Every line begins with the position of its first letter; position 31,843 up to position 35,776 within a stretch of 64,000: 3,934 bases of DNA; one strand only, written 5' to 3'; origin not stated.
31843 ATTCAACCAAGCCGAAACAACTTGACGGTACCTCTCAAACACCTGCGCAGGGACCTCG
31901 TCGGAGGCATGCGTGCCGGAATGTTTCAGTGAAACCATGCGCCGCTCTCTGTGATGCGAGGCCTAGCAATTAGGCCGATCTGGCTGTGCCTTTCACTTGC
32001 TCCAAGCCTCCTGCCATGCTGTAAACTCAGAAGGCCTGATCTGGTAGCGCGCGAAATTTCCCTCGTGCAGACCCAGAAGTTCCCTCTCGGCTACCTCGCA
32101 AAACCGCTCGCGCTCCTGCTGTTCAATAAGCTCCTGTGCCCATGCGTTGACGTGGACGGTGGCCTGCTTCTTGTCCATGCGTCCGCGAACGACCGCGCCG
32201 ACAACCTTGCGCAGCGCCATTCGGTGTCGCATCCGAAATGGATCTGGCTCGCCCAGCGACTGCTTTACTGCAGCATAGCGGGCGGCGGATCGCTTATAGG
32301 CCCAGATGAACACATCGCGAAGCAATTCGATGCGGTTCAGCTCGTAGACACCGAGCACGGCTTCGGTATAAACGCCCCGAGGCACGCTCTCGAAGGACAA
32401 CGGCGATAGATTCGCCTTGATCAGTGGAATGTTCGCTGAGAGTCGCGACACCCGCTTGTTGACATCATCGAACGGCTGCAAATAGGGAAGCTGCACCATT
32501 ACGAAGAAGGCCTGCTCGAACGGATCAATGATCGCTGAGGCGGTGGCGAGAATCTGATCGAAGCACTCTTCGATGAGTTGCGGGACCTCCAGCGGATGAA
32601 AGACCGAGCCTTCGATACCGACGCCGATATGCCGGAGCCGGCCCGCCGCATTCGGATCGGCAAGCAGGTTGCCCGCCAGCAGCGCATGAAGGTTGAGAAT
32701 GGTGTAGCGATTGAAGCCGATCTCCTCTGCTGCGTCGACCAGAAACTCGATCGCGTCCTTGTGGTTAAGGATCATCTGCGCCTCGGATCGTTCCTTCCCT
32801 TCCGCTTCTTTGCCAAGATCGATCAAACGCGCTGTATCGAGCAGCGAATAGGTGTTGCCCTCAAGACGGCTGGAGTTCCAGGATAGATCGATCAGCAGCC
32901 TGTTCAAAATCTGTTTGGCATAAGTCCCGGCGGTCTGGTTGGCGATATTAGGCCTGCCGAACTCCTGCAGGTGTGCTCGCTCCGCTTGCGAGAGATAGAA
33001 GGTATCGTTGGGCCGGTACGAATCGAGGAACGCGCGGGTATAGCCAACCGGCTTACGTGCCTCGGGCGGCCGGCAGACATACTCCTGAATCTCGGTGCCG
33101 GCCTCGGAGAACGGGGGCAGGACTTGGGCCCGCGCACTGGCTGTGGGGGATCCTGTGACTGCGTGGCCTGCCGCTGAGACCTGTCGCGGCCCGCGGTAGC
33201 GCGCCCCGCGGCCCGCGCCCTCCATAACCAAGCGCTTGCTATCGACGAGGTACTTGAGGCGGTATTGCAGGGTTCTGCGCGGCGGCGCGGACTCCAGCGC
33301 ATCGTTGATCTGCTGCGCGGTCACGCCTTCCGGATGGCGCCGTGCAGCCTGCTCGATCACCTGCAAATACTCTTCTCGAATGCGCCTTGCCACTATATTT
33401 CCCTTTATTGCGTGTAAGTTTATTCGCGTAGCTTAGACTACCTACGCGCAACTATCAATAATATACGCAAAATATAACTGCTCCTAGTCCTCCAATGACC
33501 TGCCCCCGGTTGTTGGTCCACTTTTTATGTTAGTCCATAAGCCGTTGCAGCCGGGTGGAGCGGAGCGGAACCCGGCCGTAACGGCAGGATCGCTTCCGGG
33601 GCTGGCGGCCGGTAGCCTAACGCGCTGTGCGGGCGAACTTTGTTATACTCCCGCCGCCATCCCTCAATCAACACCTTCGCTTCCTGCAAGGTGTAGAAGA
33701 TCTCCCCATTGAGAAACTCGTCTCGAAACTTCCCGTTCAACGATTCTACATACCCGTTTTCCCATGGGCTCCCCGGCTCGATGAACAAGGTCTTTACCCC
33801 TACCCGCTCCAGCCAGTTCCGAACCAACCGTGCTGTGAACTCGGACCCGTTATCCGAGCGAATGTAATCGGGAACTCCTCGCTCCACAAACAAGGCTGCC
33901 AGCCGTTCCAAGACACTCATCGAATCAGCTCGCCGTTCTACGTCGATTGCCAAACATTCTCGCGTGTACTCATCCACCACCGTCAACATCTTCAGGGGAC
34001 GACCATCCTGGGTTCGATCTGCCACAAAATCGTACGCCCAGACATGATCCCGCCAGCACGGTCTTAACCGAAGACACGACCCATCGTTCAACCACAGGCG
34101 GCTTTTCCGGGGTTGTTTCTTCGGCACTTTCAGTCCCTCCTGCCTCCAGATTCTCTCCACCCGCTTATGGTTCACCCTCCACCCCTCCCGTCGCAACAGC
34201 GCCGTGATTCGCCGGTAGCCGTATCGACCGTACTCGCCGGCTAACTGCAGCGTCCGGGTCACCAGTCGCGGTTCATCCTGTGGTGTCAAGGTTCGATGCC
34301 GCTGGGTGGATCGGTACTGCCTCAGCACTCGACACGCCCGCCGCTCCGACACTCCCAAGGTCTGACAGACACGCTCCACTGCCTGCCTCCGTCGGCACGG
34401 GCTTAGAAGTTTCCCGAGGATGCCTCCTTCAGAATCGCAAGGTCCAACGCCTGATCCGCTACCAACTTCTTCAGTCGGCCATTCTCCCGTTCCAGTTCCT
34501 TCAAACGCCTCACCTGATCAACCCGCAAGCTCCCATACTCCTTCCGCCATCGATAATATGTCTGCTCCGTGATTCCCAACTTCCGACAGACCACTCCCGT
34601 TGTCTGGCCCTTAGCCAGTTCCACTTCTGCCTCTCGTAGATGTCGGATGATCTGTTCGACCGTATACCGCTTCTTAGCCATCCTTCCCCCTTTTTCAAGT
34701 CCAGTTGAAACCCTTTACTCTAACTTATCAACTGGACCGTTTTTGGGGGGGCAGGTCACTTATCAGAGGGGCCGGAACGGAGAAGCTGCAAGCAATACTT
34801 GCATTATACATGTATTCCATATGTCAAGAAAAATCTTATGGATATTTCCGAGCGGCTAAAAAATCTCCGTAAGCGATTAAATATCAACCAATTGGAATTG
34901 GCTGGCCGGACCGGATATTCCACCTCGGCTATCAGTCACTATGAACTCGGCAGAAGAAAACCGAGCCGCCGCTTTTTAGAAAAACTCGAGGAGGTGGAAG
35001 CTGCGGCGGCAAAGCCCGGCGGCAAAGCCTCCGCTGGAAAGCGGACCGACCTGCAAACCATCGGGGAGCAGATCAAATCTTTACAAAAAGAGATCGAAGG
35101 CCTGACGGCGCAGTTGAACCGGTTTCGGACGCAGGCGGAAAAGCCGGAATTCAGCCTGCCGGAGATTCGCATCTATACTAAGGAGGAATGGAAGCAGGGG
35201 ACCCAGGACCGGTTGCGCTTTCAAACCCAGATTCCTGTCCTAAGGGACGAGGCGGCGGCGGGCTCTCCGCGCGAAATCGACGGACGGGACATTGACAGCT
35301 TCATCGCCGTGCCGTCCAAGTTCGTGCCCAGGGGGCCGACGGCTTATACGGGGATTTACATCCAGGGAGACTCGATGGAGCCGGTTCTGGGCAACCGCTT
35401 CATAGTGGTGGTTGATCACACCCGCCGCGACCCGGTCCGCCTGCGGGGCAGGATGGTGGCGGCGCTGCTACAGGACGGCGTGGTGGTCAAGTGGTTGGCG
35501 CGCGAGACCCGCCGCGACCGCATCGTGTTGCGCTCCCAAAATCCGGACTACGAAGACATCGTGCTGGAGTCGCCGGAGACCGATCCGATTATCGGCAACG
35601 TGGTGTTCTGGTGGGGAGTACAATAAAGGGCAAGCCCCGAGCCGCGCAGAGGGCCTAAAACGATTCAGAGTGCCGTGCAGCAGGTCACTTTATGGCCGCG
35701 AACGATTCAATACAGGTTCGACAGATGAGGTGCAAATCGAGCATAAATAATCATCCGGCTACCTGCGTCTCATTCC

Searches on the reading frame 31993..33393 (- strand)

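Call 7: search_protein_families(library=pfam, proteins=[window:31993-33393:-], max_evalue=0.001)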
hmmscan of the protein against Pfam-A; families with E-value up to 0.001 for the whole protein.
window:31993-33393:- (466 aa): 1 family
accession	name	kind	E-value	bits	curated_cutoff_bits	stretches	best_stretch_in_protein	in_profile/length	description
PF02661.23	Fic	-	3.6e-09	37.8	24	1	228-322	3-91/93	Fic/DOC family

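Call 91: search_protein_families(library=padloc, proteins=[window:31993-33393:-], max_evalue=0.00001)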
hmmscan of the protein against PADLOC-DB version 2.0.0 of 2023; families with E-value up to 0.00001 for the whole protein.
window:31993-33393:- (466 aa): 5 families
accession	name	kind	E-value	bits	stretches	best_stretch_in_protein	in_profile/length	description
PDLC04840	PDC-S04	-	3e-14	51.3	1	158-345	3-195/227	-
PDLC03963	SoFic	-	1.6e-10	39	1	137-329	32-217/361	-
PDLC04836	PDC-S04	-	4.2e-09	33.9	1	151-366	10-227/244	-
PDLC04837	PDC-S04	-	1.3e-07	29.1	1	162-345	21-204/234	-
PDLC04839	PDC-S04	-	1.3e-06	26.2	1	216-346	48-183/205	-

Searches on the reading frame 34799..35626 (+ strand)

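Call 7: search_protein_families(library=pfam, proteins=[window:34799-35626:+], max_evalue=0.001)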
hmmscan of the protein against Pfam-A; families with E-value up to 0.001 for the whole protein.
window:34799-35626:+ (275 aa): 4 families
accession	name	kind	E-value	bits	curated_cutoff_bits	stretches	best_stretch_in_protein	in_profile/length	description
PF00717.28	Peptidase_S24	-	3.6e-16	59.3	23.3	1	146-269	1-116/116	Peptidase S24-like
PF01381.28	HTH_3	-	1.5e-10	41.4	23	1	20-66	1-47/55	Helix-turn-helix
PF13560.12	HTH_31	-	5.6e-10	39.8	27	1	17-65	3-52/64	Helix-turn-helix domain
PF12844.13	HTH_19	-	1.9e-09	37.7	30.2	1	18-63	2-47/64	Helix-turn-helix domain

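Call 91: search_protein_families(library=padloc, proteins=[window:34799-35626:+], max_evalue=0.00001)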
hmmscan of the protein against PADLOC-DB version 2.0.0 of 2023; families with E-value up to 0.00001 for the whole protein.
window:34799-35626:+ (275 aa): 3 families
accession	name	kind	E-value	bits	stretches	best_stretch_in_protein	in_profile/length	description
PDLC03952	RmrA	-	2.2e-07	28.1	1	16-66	23-73/395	-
PDLC02926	HTH_VI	-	5.9e-07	27.7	1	16-63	2-49/92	-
PDLC04142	capH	-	8.9e-06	24.7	0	14-70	5-57/103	capH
